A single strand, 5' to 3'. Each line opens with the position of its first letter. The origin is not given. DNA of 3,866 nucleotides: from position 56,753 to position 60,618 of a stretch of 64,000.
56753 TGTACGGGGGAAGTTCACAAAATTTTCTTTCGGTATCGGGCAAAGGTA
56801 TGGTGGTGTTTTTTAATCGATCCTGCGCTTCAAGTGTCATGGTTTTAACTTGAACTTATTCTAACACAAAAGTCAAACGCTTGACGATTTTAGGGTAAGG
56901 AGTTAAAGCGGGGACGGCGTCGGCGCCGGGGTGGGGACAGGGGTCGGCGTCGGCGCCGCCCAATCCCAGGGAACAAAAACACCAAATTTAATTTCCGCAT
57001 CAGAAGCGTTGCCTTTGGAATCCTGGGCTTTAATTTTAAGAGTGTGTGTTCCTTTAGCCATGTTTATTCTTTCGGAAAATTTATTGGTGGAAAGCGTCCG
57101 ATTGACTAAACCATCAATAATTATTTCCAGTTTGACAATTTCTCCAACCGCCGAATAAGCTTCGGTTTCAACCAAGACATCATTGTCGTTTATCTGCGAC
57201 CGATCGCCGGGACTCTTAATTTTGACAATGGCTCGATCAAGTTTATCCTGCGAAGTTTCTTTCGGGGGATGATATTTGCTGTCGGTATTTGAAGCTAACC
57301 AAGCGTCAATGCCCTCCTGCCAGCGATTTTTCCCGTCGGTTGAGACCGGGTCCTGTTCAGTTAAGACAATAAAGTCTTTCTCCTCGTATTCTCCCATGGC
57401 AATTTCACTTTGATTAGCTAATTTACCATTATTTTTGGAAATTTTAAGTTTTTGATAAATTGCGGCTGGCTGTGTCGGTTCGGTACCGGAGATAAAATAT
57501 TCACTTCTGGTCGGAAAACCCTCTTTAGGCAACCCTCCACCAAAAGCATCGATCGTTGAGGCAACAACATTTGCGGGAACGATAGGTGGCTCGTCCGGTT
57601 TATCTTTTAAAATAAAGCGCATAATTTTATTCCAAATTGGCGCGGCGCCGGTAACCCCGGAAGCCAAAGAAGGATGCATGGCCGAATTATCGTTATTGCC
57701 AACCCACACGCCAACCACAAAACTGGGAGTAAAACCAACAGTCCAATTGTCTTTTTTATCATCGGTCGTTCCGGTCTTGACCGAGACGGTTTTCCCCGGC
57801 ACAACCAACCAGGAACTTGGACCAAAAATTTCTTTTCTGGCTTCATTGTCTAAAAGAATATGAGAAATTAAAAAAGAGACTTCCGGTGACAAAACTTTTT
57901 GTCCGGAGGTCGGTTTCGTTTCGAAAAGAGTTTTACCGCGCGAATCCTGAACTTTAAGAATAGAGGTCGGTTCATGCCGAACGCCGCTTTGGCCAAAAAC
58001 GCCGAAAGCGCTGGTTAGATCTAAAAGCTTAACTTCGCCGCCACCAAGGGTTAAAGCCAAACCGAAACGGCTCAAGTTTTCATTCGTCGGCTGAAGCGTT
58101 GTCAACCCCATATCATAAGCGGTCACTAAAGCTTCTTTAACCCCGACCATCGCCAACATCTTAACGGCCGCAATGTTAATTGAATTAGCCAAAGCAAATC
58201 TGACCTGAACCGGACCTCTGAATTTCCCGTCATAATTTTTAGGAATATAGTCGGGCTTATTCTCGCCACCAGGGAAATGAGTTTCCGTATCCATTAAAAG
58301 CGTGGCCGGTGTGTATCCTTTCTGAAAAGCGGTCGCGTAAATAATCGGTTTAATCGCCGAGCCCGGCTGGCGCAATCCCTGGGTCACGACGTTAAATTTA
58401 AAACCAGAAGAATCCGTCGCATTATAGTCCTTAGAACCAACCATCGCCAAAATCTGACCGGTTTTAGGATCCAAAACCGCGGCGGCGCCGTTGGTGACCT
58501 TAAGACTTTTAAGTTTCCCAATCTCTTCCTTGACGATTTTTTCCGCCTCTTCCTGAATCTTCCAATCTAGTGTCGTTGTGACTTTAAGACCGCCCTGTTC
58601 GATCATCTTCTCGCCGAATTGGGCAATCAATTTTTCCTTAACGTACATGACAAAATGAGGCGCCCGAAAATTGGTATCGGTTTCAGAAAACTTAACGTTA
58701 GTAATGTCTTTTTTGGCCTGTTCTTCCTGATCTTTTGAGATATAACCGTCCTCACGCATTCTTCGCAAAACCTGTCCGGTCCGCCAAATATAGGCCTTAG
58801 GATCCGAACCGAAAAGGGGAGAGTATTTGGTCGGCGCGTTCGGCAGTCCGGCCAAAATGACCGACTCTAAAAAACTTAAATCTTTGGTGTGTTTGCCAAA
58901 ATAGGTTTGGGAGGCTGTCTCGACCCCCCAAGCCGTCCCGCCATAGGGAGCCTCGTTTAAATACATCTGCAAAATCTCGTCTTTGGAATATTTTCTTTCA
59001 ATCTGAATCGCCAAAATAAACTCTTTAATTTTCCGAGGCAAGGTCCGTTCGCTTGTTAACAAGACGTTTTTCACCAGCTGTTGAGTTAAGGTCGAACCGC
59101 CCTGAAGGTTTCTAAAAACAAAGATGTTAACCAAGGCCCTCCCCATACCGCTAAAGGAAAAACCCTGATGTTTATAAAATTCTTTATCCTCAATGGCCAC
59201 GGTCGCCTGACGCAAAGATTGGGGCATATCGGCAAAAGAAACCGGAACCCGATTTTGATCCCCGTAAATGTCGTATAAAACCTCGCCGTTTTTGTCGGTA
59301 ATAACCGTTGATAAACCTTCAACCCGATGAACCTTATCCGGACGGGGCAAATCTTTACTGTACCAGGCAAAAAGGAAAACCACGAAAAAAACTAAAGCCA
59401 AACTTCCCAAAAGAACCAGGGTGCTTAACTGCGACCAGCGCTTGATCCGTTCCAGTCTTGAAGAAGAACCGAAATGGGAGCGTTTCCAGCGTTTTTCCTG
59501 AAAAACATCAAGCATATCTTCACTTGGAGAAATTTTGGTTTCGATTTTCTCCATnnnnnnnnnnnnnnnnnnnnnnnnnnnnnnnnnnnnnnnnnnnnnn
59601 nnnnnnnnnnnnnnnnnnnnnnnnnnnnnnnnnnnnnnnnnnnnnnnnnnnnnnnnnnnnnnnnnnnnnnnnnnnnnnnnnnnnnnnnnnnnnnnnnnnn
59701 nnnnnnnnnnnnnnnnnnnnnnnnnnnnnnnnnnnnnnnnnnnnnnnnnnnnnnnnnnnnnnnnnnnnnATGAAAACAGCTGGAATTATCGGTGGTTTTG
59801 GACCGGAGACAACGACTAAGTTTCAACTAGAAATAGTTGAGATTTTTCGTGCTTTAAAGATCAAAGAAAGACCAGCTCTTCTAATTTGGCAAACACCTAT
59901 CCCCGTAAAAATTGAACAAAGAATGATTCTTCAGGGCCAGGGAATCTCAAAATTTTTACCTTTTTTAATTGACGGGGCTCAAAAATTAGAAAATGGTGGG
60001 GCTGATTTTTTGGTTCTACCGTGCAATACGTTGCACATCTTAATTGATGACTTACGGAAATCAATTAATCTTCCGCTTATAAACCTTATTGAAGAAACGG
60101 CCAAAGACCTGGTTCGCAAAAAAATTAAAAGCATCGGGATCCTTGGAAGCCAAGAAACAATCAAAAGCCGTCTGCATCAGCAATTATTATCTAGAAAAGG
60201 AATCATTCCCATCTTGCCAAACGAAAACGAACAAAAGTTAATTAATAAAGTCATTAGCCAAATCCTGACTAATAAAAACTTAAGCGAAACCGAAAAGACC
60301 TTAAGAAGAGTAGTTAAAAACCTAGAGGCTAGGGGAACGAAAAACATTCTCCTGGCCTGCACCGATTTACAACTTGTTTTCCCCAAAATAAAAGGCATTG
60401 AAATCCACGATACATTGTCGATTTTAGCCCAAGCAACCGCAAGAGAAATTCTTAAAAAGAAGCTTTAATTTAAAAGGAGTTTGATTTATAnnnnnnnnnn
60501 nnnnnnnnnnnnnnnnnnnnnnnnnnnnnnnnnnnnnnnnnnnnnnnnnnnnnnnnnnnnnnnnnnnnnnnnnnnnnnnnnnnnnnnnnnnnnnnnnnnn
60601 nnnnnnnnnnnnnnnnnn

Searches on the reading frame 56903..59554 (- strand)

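Call 68: search_protein_families(library=pfam, proteins=[window:56903-59554:-], max_evalue=0.001)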
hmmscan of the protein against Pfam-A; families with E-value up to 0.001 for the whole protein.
window:56903-59554:- (883 aa): 3 families
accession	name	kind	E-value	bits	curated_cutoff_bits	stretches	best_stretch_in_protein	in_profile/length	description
PF00912.28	Transgly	-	7.2e-58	195.4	27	1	90-266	2-177/178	Transglycosylase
PF00905.27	Transpeptidase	-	6.1e-23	81.9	22.1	1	356-645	1-298/299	Penicillin binding protein transpeptidase domain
PF17957.7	Big_7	-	0.00019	22.5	24.1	1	777-841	3-70/70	Bacterial Ig domain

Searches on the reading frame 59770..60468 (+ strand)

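Call 68: search_protein_families(library=pfam, proteins=[window:59770-60468:+], max_evalue=0.001)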
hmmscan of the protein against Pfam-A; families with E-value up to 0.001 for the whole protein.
window:59770-60468:+ (232 aa): 1 family
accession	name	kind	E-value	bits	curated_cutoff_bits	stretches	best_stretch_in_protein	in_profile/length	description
PF01177.27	Asp_Glu_race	-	9.1e-34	117.5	31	1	7-222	1-210/211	Asp/Glu/Hydantoin racemase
